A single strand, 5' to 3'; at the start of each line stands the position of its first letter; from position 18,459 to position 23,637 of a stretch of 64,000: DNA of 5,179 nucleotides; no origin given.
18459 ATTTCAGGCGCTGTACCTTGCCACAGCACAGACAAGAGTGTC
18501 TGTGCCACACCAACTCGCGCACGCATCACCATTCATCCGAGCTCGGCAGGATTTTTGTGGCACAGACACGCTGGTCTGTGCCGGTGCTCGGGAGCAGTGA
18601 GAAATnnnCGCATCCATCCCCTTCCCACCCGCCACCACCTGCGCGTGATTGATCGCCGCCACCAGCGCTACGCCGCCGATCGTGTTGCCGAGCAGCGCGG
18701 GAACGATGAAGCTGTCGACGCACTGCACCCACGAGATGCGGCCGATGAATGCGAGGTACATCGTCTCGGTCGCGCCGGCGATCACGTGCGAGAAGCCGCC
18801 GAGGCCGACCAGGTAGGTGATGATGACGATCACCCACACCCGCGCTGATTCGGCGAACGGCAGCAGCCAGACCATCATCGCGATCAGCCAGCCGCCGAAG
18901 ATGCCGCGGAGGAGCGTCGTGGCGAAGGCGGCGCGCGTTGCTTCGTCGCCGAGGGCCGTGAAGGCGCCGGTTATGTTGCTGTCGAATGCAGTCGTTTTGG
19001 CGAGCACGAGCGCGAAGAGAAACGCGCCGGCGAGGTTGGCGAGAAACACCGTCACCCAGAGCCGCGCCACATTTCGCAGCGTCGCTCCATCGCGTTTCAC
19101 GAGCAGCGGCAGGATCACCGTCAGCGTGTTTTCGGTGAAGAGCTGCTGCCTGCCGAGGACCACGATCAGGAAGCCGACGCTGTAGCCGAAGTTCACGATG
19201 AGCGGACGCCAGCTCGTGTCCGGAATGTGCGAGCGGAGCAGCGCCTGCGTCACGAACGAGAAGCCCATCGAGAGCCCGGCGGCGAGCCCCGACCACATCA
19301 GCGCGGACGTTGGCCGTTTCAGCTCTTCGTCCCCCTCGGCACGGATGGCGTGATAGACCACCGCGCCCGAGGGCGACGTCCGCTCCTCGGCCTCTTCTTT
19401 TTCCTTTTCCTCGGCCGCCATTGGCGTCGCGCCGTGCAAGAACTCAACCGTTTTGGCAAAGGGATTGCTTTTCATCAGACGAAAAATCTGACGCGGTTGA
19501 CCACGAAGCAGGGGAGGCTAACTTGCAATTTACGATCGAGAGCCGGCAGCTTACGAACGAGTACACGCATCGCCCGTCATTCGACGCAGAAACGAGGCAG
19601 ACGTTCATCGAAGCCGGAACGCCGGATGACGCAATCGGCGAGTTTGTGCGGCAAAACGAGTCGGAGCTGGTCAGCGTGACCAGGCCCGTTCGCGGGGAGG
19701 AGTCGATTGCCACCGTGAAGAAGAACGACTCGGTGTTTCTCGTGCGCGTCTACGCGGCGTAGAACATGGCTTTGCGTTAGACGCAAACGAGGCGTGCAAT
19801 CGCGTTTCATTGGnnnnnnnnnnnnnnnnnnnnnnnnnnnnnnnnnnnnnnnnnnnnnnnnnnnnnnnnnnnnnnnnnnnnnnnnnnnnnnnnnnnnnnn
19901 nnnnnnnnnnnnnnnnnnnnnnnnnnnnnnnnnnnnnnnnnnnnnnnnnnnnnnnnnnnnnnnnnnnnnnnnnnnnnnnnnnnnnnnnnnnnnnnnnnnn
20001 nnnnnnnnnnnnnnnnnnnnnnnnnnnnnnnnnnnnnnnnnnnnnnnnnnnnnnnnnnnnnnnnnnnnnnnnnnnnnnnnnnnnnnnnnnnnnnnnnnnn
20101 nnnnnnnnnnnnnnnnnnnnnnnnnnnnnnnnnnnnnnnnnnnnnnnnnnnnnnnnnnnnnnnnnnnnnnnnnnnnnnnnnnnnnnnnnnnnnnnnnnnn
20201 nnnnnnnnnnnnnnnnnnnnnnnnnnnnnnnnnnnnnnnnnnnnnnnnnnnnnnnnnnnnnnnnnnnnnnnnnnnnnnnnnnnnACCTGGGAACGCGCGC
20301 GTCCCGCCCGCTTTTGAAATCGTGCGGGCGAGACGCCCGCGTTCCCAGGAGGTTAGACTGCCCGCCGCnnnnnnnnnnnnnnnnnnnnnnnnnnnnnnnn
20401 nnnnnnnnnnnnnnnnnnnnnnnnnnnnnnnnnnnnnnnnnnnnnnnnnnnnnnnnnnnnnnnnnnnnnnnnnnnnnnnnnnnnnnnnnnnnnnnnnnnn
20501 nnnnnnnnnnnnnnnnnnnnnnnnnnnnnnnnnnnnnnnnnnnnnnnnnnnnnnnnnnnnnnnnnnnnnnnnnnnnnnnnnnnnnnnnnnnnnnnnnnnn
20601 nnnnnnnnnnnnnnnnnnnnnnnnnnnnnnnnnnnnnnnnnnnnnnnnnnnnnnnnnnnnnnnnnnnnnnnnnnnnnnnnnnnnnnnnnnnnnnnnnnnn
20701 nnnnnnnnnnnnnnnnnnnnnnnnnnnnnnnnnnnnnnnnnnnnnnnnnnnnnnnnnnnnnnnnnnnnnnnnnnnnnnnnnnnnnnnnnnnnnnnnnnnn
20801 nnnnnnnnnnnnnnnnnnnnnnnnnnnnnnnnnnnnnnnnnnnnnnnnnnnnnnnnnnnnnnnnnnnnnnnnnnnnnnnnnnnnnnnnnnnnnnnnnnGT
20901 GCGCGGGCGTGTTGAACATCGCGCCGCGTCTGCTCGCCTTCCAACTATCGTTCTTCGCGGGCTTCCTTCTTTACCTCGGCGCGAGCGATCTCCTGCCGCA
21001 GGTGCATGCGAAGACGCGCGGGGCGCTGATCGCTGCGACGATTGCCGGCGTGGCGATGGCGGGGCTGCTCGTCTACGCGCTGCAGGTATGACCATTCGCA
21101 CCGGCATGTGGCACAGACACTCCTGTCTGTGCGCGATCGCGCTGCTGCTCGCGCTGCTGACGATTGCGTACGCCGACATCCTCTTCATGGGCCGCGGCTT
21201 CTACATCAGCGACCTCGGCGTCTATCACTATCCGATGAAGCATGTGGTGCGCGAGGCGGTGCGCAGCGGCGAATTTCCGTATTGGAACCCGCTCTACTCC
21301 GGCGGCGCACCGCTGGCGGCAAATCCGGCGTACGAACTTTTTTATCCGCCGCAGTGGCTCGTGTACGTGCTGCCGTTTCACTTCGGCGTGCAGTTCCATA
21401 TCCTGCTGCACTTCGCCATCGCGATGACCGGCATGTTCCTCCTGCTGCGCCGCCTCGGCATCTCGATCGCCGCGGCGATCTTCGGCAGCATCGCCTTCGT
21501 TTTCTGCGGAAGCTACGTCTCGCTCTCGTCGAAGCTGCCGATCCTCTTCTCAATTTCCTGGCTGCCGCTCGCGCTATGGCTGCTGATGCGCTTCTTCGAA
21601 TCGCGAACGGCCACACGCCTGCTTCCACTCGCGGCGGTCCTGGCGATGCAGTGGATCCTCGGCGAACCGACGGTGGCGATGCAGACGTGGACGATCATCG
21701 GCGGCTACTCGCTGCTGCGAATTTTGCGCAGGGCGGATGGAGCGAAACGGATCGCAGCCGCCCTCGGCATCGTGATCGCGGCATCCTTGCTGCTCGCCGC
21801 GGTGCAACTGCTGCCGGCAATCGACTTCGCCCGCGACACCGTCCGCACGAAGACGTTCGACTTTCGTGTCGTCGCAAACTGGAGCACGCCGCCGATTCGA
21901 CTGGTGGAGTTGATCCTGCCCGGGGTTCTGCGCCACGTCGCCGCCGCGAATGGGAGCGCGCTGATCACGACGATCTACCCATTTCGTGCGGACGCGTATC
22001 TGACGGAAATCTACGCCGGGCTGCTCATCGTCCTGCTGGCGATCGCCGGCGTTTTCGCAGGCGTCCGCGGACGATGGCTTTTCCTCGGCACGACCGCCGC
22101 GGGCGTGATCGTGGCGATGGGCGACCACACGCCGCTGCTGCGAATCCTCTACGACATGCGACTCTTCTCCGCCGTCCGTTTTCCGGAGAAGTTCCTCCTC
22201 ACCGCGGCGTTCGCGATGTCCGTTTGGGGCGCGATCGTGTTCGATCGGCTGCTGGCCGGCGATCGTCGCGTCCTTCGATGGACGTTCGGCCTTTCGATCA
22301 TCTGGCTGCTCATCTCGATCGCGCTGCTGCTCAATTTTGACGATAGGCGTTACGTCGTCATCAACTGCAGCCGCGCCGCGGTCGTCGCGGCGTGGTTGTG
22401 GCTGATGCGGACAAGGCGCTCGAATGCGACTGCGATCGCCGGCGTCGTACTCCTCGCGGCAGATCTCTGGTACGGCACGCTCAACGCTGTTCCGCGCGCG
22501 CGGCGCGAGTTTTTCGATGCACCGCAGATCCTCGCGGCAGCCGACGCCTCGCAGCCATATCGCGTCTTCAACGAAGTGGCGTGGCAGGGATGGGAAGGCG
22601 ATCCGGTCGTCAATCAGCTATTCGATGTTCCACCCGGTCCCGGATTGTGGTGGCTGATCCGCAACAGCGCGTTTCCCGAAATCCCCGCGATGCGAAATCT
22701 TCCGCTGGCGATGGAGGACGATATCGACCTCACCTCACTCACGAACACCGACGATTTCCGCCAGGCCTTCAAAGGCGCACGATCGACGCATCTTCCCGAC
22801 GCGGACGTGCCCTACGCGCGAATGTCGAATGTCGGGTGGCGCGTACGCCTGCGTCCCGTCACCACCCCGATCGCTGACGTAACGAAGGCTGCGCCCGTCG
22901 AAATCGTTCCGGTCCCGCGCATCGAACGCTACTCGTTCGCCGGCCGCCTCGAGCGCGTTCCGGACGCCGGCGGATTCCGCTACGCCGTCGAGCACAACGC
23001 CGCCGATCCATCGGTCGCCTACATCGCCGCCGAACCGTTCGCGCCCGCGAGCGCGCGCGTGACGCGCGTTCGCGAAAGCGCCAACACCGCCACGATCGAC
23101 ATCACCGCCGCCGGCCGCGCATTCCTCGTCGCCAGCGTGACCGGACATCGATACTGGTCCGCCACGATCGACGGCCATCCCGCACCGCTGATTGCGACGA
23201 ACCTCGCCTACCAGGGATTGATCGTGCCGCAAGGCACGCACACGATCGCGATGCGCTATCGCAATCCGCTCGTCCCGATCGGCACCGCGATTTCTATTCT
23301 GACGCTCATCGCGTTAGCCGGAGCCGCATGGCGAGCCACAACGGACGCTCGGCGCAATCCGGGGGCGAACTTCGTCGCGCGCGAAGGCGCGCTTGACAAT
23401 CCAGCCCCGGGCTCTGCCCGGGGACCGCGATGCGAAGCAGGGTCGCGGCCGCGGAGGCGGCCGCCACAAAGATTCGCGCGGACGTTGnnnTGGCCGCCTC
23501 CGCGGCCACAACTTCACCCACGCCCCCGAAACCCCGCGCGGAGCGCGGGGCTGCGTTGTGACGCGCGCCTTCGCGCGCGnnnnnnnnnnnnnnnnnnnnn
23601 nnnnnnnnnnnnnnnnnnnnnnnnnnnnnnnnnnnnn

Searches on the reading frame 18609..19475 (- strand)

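Call 61: search_protein_families(library=pfam, proteins=[window:18609-19475:-], max_evalue=0.00001)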
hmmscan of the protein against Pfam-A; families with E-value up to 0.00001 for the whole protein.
window:18609-19475:- (289 aa): 1 family
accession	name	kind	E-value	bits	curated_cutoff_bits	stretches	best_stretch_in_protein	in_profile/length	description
PF01226.23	Form_Nir_trans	-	4.9e-51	173.9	34.6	1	40-277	2-239/240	Formate/nitrite transporter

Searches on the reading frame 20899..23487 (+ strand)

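Call 11: search_protein_families(library=pfam, proteins=[window:20899-23487:+], max_evalue=0.001)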
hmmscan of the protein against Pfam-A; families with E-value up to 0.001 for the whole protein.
window:20899-23487:+ (863 aa): 1 family
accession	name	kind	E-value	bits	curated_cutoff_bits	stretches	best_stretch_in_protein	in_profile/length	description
PF09586.16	YfhO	-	1.7e-08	33.8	28.5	1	721-799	756-835/835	Bacterial membrane protein YfhO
